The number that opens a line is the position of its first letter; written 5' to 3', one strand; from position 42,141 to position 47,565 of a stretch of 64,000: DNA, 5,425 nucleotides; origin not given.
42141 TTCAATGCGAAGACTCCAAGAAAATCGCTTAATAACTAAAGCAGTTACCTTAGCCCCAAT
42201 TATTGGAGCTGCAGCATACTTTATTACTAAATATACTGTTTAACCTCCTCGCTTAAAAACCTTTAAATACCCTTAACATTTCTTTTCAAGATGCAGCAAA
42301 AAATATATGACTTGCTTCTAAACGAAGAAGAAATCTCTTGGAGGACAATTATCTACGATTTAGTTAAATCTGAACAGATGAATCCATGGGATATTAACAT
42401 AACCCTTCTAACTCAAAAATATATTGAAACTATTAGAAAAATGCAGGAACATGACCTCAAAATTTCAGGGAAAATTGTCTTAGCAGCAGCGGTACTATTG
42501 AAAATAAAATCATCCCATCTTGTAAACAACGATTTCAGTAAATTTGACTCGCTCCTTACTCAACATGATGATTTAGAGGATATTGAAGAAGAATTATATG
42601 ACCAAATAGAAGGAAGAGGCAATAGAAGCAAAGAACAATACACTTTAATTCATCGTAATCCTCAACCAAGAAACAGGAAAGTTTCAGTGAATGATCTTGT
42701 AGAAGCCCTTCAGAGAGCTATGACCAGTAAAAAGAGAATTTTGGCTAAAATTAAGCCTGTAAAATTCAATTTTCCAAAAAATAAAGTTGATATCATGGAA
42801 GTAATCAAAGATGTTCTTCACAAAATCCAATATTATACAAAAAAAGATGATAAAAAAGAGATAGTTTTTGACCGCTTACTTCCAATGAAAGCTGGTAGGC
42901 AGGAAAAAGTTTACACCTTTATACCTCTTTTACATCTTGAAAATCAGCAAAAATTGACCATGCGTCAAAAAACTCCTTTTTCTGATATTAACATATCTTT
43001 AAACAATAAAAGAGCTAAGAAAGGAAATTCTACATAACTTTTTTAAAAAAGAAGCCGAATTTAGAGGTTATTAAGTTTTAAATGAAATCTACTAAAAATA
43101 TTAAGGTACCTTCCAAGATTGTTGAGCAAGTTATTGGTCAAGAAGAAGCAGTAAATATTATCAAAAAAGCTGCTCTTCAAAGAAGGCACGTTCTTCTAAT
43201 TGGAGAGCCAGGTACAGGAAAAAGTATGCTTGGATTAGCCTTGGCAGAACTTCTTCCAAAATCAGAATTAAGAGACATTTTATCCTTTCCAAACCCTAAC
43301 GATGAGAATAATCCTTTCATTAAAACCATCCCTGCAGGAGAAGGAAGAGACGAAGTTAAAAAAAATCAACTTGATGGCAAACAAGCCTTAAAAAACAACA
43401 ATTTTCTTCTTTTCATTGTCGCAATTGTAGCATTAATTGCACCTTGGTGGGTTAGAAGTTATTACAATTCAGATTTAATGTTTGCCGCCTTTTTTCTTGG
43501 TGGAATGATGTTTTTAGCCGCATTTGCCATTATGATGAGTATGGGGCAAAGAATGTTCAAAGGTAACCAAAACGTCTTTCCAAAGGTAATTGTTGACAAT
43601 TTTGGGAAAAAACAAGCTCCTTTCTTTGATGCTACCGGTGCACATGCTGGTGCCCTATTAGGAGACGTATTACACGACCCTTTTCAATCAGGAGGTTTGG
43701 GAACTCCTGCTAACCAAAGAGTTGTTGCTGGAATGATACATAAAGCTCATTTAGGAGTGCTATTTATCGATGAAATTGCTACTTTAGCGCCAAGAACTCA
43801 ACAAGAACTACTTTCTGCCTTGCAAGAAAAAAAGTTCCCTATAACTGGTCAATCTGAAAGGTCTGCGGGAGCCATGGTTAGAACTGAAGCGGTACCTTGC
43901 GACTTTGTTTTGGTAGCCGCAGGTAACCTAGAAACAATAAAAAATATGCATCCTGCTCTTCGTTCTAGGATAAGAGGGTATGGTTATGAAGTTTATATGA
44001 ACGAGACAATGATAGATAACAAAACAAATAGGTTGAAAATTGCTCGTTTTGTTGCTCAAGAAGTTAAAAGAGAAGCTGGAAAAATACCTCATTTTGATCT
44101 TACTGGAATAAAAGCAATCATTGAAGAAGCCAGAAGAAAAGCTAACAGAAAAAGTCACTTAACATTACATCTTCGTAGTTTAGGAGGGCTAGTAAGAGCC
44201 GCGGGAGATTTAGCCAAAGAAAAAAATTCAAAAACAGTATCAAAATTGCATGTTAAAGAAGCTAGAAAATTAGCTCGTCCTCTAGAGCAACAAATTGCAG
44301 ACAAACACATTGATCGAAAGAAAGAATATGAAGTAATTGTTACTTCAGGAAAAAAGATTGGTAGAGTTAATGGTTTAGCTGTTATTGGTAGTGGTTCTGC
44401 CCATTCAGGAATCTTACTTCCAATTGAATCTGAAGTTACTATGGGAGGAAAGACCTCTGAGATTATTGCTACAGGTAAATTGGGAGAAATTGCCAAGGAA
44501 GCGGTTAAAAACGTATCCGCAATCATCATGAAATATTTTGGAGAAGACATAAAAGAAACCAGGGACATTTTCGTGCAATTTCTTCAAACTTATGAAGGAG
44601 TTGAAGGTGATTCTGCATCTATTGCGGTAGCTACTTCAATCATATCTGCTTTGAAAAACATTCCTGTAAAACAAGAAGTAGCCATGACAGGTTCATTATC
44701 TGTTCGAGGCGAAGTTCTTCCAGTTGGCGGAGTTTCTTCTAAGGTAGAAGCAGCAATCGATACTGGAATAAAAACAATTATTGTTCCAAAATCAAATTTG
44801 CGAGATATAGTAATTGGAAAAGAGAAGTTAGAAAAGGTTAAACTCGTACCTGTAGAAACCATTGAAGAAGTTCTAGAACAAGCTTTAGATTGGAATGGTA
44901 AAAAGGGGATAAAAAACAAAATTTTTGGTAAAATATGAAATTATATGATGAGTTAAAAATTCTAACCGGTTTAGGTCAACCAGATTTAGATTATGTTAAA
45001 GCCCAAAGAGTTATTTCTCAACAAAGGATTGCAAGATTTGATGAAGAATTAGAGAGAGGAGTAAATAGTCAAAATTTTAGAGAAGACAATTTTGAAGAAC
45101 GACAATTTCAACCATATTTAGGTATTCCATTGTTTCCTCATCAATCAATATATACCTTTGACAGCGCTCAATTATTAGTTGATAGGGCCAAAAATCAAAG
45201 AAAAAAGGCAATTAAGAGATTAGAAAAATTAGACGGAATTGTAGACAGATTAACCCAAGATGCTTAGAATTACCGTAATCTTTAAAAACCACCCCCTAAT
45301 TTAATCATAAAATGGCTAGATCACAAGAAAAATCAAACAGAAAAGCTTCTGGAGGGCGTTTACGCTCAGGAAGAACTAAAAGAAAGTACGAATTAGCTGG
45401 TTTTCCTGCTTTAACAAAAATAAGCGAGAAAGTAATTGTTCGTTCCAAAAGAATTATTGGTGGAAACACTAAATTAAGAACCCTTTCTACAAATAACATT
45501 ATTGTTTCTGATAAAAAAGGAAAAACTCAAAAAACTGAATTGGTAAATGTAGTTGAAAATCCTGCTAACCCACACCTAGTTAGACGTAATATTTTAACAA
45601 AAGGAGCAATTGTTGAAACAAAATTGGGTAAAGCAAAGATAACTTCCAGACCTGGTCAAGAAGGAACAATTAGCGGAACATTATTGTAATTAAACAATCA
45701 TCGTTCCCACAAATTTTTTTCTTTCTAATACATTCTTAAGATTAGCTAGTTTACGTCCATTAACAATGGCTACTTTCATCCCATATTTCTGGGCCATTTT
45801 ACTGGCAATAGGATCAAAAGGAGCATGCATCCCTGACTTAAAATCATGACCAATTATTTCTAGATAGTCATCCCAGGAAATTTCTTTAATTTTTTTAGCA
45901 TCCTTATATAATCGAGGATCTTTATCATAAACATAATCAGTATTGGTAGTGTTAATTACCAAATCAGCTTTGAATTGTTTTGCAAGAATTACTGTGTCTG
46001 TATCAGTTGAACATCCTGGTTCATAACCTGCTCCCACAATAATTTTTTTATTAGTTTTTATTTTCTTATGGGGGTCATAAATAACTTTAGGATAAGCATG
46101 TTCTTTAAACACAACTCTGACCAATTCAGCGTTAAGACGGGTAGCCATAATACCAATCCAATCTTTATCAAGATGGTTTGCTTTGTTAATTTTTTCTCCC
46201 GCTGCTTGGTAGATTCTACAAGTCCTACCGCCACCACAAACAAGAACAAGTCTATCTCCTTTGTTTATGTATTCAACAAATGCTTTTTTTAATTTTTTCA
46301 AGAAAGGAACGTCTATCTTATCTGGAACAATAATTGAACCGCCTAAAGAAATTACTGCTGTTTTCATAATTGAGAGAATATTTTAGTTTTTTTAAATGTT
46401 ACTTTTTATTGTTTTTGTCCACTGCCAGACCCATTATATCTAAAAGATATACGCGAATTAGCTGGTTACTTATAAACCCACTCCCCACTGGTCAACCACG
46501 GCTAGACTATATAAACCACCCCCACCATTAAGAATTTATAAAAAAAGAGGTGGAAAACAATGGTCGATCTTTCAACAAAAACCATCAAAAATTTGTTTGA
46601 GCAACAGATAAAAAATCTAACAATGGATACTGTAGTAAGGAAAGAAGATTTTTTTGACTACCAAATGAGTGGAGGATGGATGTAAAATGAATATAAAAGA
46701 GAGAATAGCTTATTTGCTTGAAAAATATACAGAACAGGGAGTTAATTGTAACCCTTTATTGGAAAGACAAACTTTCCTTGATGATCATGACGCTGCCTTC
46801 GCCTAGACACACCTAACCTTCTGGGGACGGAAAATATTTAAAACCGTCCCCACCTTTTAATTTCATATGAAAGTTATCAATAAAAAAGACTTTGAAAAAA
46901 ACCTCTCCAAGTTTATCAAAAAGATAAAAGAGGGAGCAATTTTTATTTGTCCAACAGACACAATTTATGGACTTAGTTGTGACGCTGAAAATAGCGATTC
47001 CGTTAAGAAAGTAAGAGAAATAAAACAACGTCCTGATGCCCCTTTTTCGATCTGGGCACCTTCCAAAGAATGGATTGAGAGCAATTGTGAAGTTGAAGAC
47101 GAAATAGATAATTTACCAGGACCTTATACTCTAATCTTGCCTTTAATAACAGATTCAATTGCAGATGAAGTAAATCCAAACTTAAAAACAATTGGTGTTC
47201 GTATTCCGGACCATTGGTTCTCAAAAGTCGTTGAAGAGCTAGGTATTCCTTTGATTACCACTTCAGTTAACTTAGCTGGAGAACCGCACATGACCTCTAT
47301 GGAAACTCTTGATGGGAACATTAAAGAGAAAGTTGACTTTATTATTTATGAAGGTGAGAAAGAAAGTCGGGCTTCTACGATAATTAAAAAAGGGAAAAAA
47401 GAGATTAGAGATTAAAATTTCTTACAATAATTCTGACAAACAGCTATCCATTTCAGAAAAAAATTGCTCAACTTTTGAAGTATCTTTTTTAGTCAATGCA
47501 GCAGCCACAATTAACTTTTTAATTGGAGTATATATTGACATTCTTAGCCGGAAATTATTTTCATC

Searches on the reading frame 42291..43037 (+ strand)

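Call 11: search_protein_families(library=pfam, proteins=[window:42291-43037:+], max_evalue=0.0001)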
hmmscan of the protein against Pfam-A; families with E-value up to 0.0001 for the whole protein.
window:42291-43037:+ (248 aa): 1 family
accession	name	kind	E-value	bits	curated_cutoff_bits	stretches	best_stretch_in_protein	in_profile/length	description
PF02616.19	SMC_ScpA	-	6.2e-15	56.3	24.6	1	24-237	1-231/232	Segregation and condensation protein ScpA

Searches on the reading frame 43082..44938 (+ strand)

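Call 11: search_protein_families(library=pfam, proteins=[window:43082-44938:+], max_evalue=0.0001)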
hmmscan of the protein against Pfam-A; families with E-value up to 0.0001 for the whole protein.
window:43082-44938:+ (618 aa): 10 families
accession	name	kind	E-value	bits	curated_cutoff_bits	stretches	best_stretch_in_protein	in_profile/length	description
PF05362.19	Lon_C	-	3.5e-32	112.1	21.1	1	421-602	22-203/205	Lon protease (S16) C-terminal proteolytic domain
PF01078.27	Mg_chelatase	-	8.4e-15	55.2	20.3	1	15-67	3-55/207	Magnesium chelatase, subunit ChlI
PF00158.32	Sigma54_activat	-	1.6e-13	51.1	20.2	1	208-260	79-130/168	Sigma-54 interaction domain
PF07728.20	AAA_5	-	2.3e-11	44.3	22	1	225-296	68-138/139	AAA domain (dynein-related subfamily)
PF13541.12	ChlI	-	1e-09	38.8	27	1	451-572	2-121/121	Subunit ChlI of Mg-chelatase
PF20030.5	bpMoxR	-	1.8e-07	30.9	27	1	9-72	6-70/205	MoxR domain in the MoxR-vWA-beta-propeller ternary systems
PF20436.4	LonB_AAA-LID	-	2.1e-07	31.3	22.4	1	337-395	1-59/65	Archaeal LonB, AAA+ ATPase LID domain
PF00004.35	AAA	-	2.3e-07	31.7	21.2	0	37-58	1-22/131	ATPase family associated with various cellular activities (AAA)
PF05496.18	RuvB_N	-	1.5e-05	25.2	27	0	14-56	6-55/159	Holliday junction DNA helicase RuvB P-loop domain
PF13401.12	AAA_22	-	2.1e-05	25.3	27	0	33-64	4-33/130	AAA domain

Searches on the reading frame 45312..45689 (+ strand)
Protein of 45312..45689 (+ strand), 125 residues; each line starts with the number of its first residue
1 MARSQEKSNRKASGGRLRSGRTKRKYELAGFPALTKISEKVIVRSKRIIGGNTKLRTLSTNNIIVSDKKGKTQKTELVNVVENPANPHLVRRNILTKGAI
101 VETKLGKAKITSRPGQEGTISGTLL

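Call 11: search_protein_families(library=pfam, proteins=[window:45312-45689:+], max_evalue=0.0001)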
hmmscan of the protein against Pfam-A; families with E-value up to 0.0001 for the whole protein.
window:45312-45689:+ (125 aa): 1 family
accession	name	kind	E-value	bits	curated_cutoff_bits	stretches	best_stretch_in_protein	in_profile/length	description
PF01201.27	Ribosomal_S8e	-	3.7e-33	115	30.2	1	5-125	2-133/133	Ribosomal protein S8e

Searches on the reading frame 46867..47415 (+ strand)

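Call 12: search_protein_families(library=pfam, proteins=[window:46867-47415:+], max_evalue=0.0001)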
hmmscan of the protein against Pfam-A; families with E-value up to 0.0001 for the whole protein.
window:46867-47415:+ (182 aa): 1 family
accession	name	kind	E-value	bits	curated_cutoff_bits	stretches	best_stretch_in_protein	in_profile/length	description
PF01300.24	Sua5_yciO_yrdC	-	1.8e-40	138.8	25.1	1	19-175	2-167/178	Telomere recombination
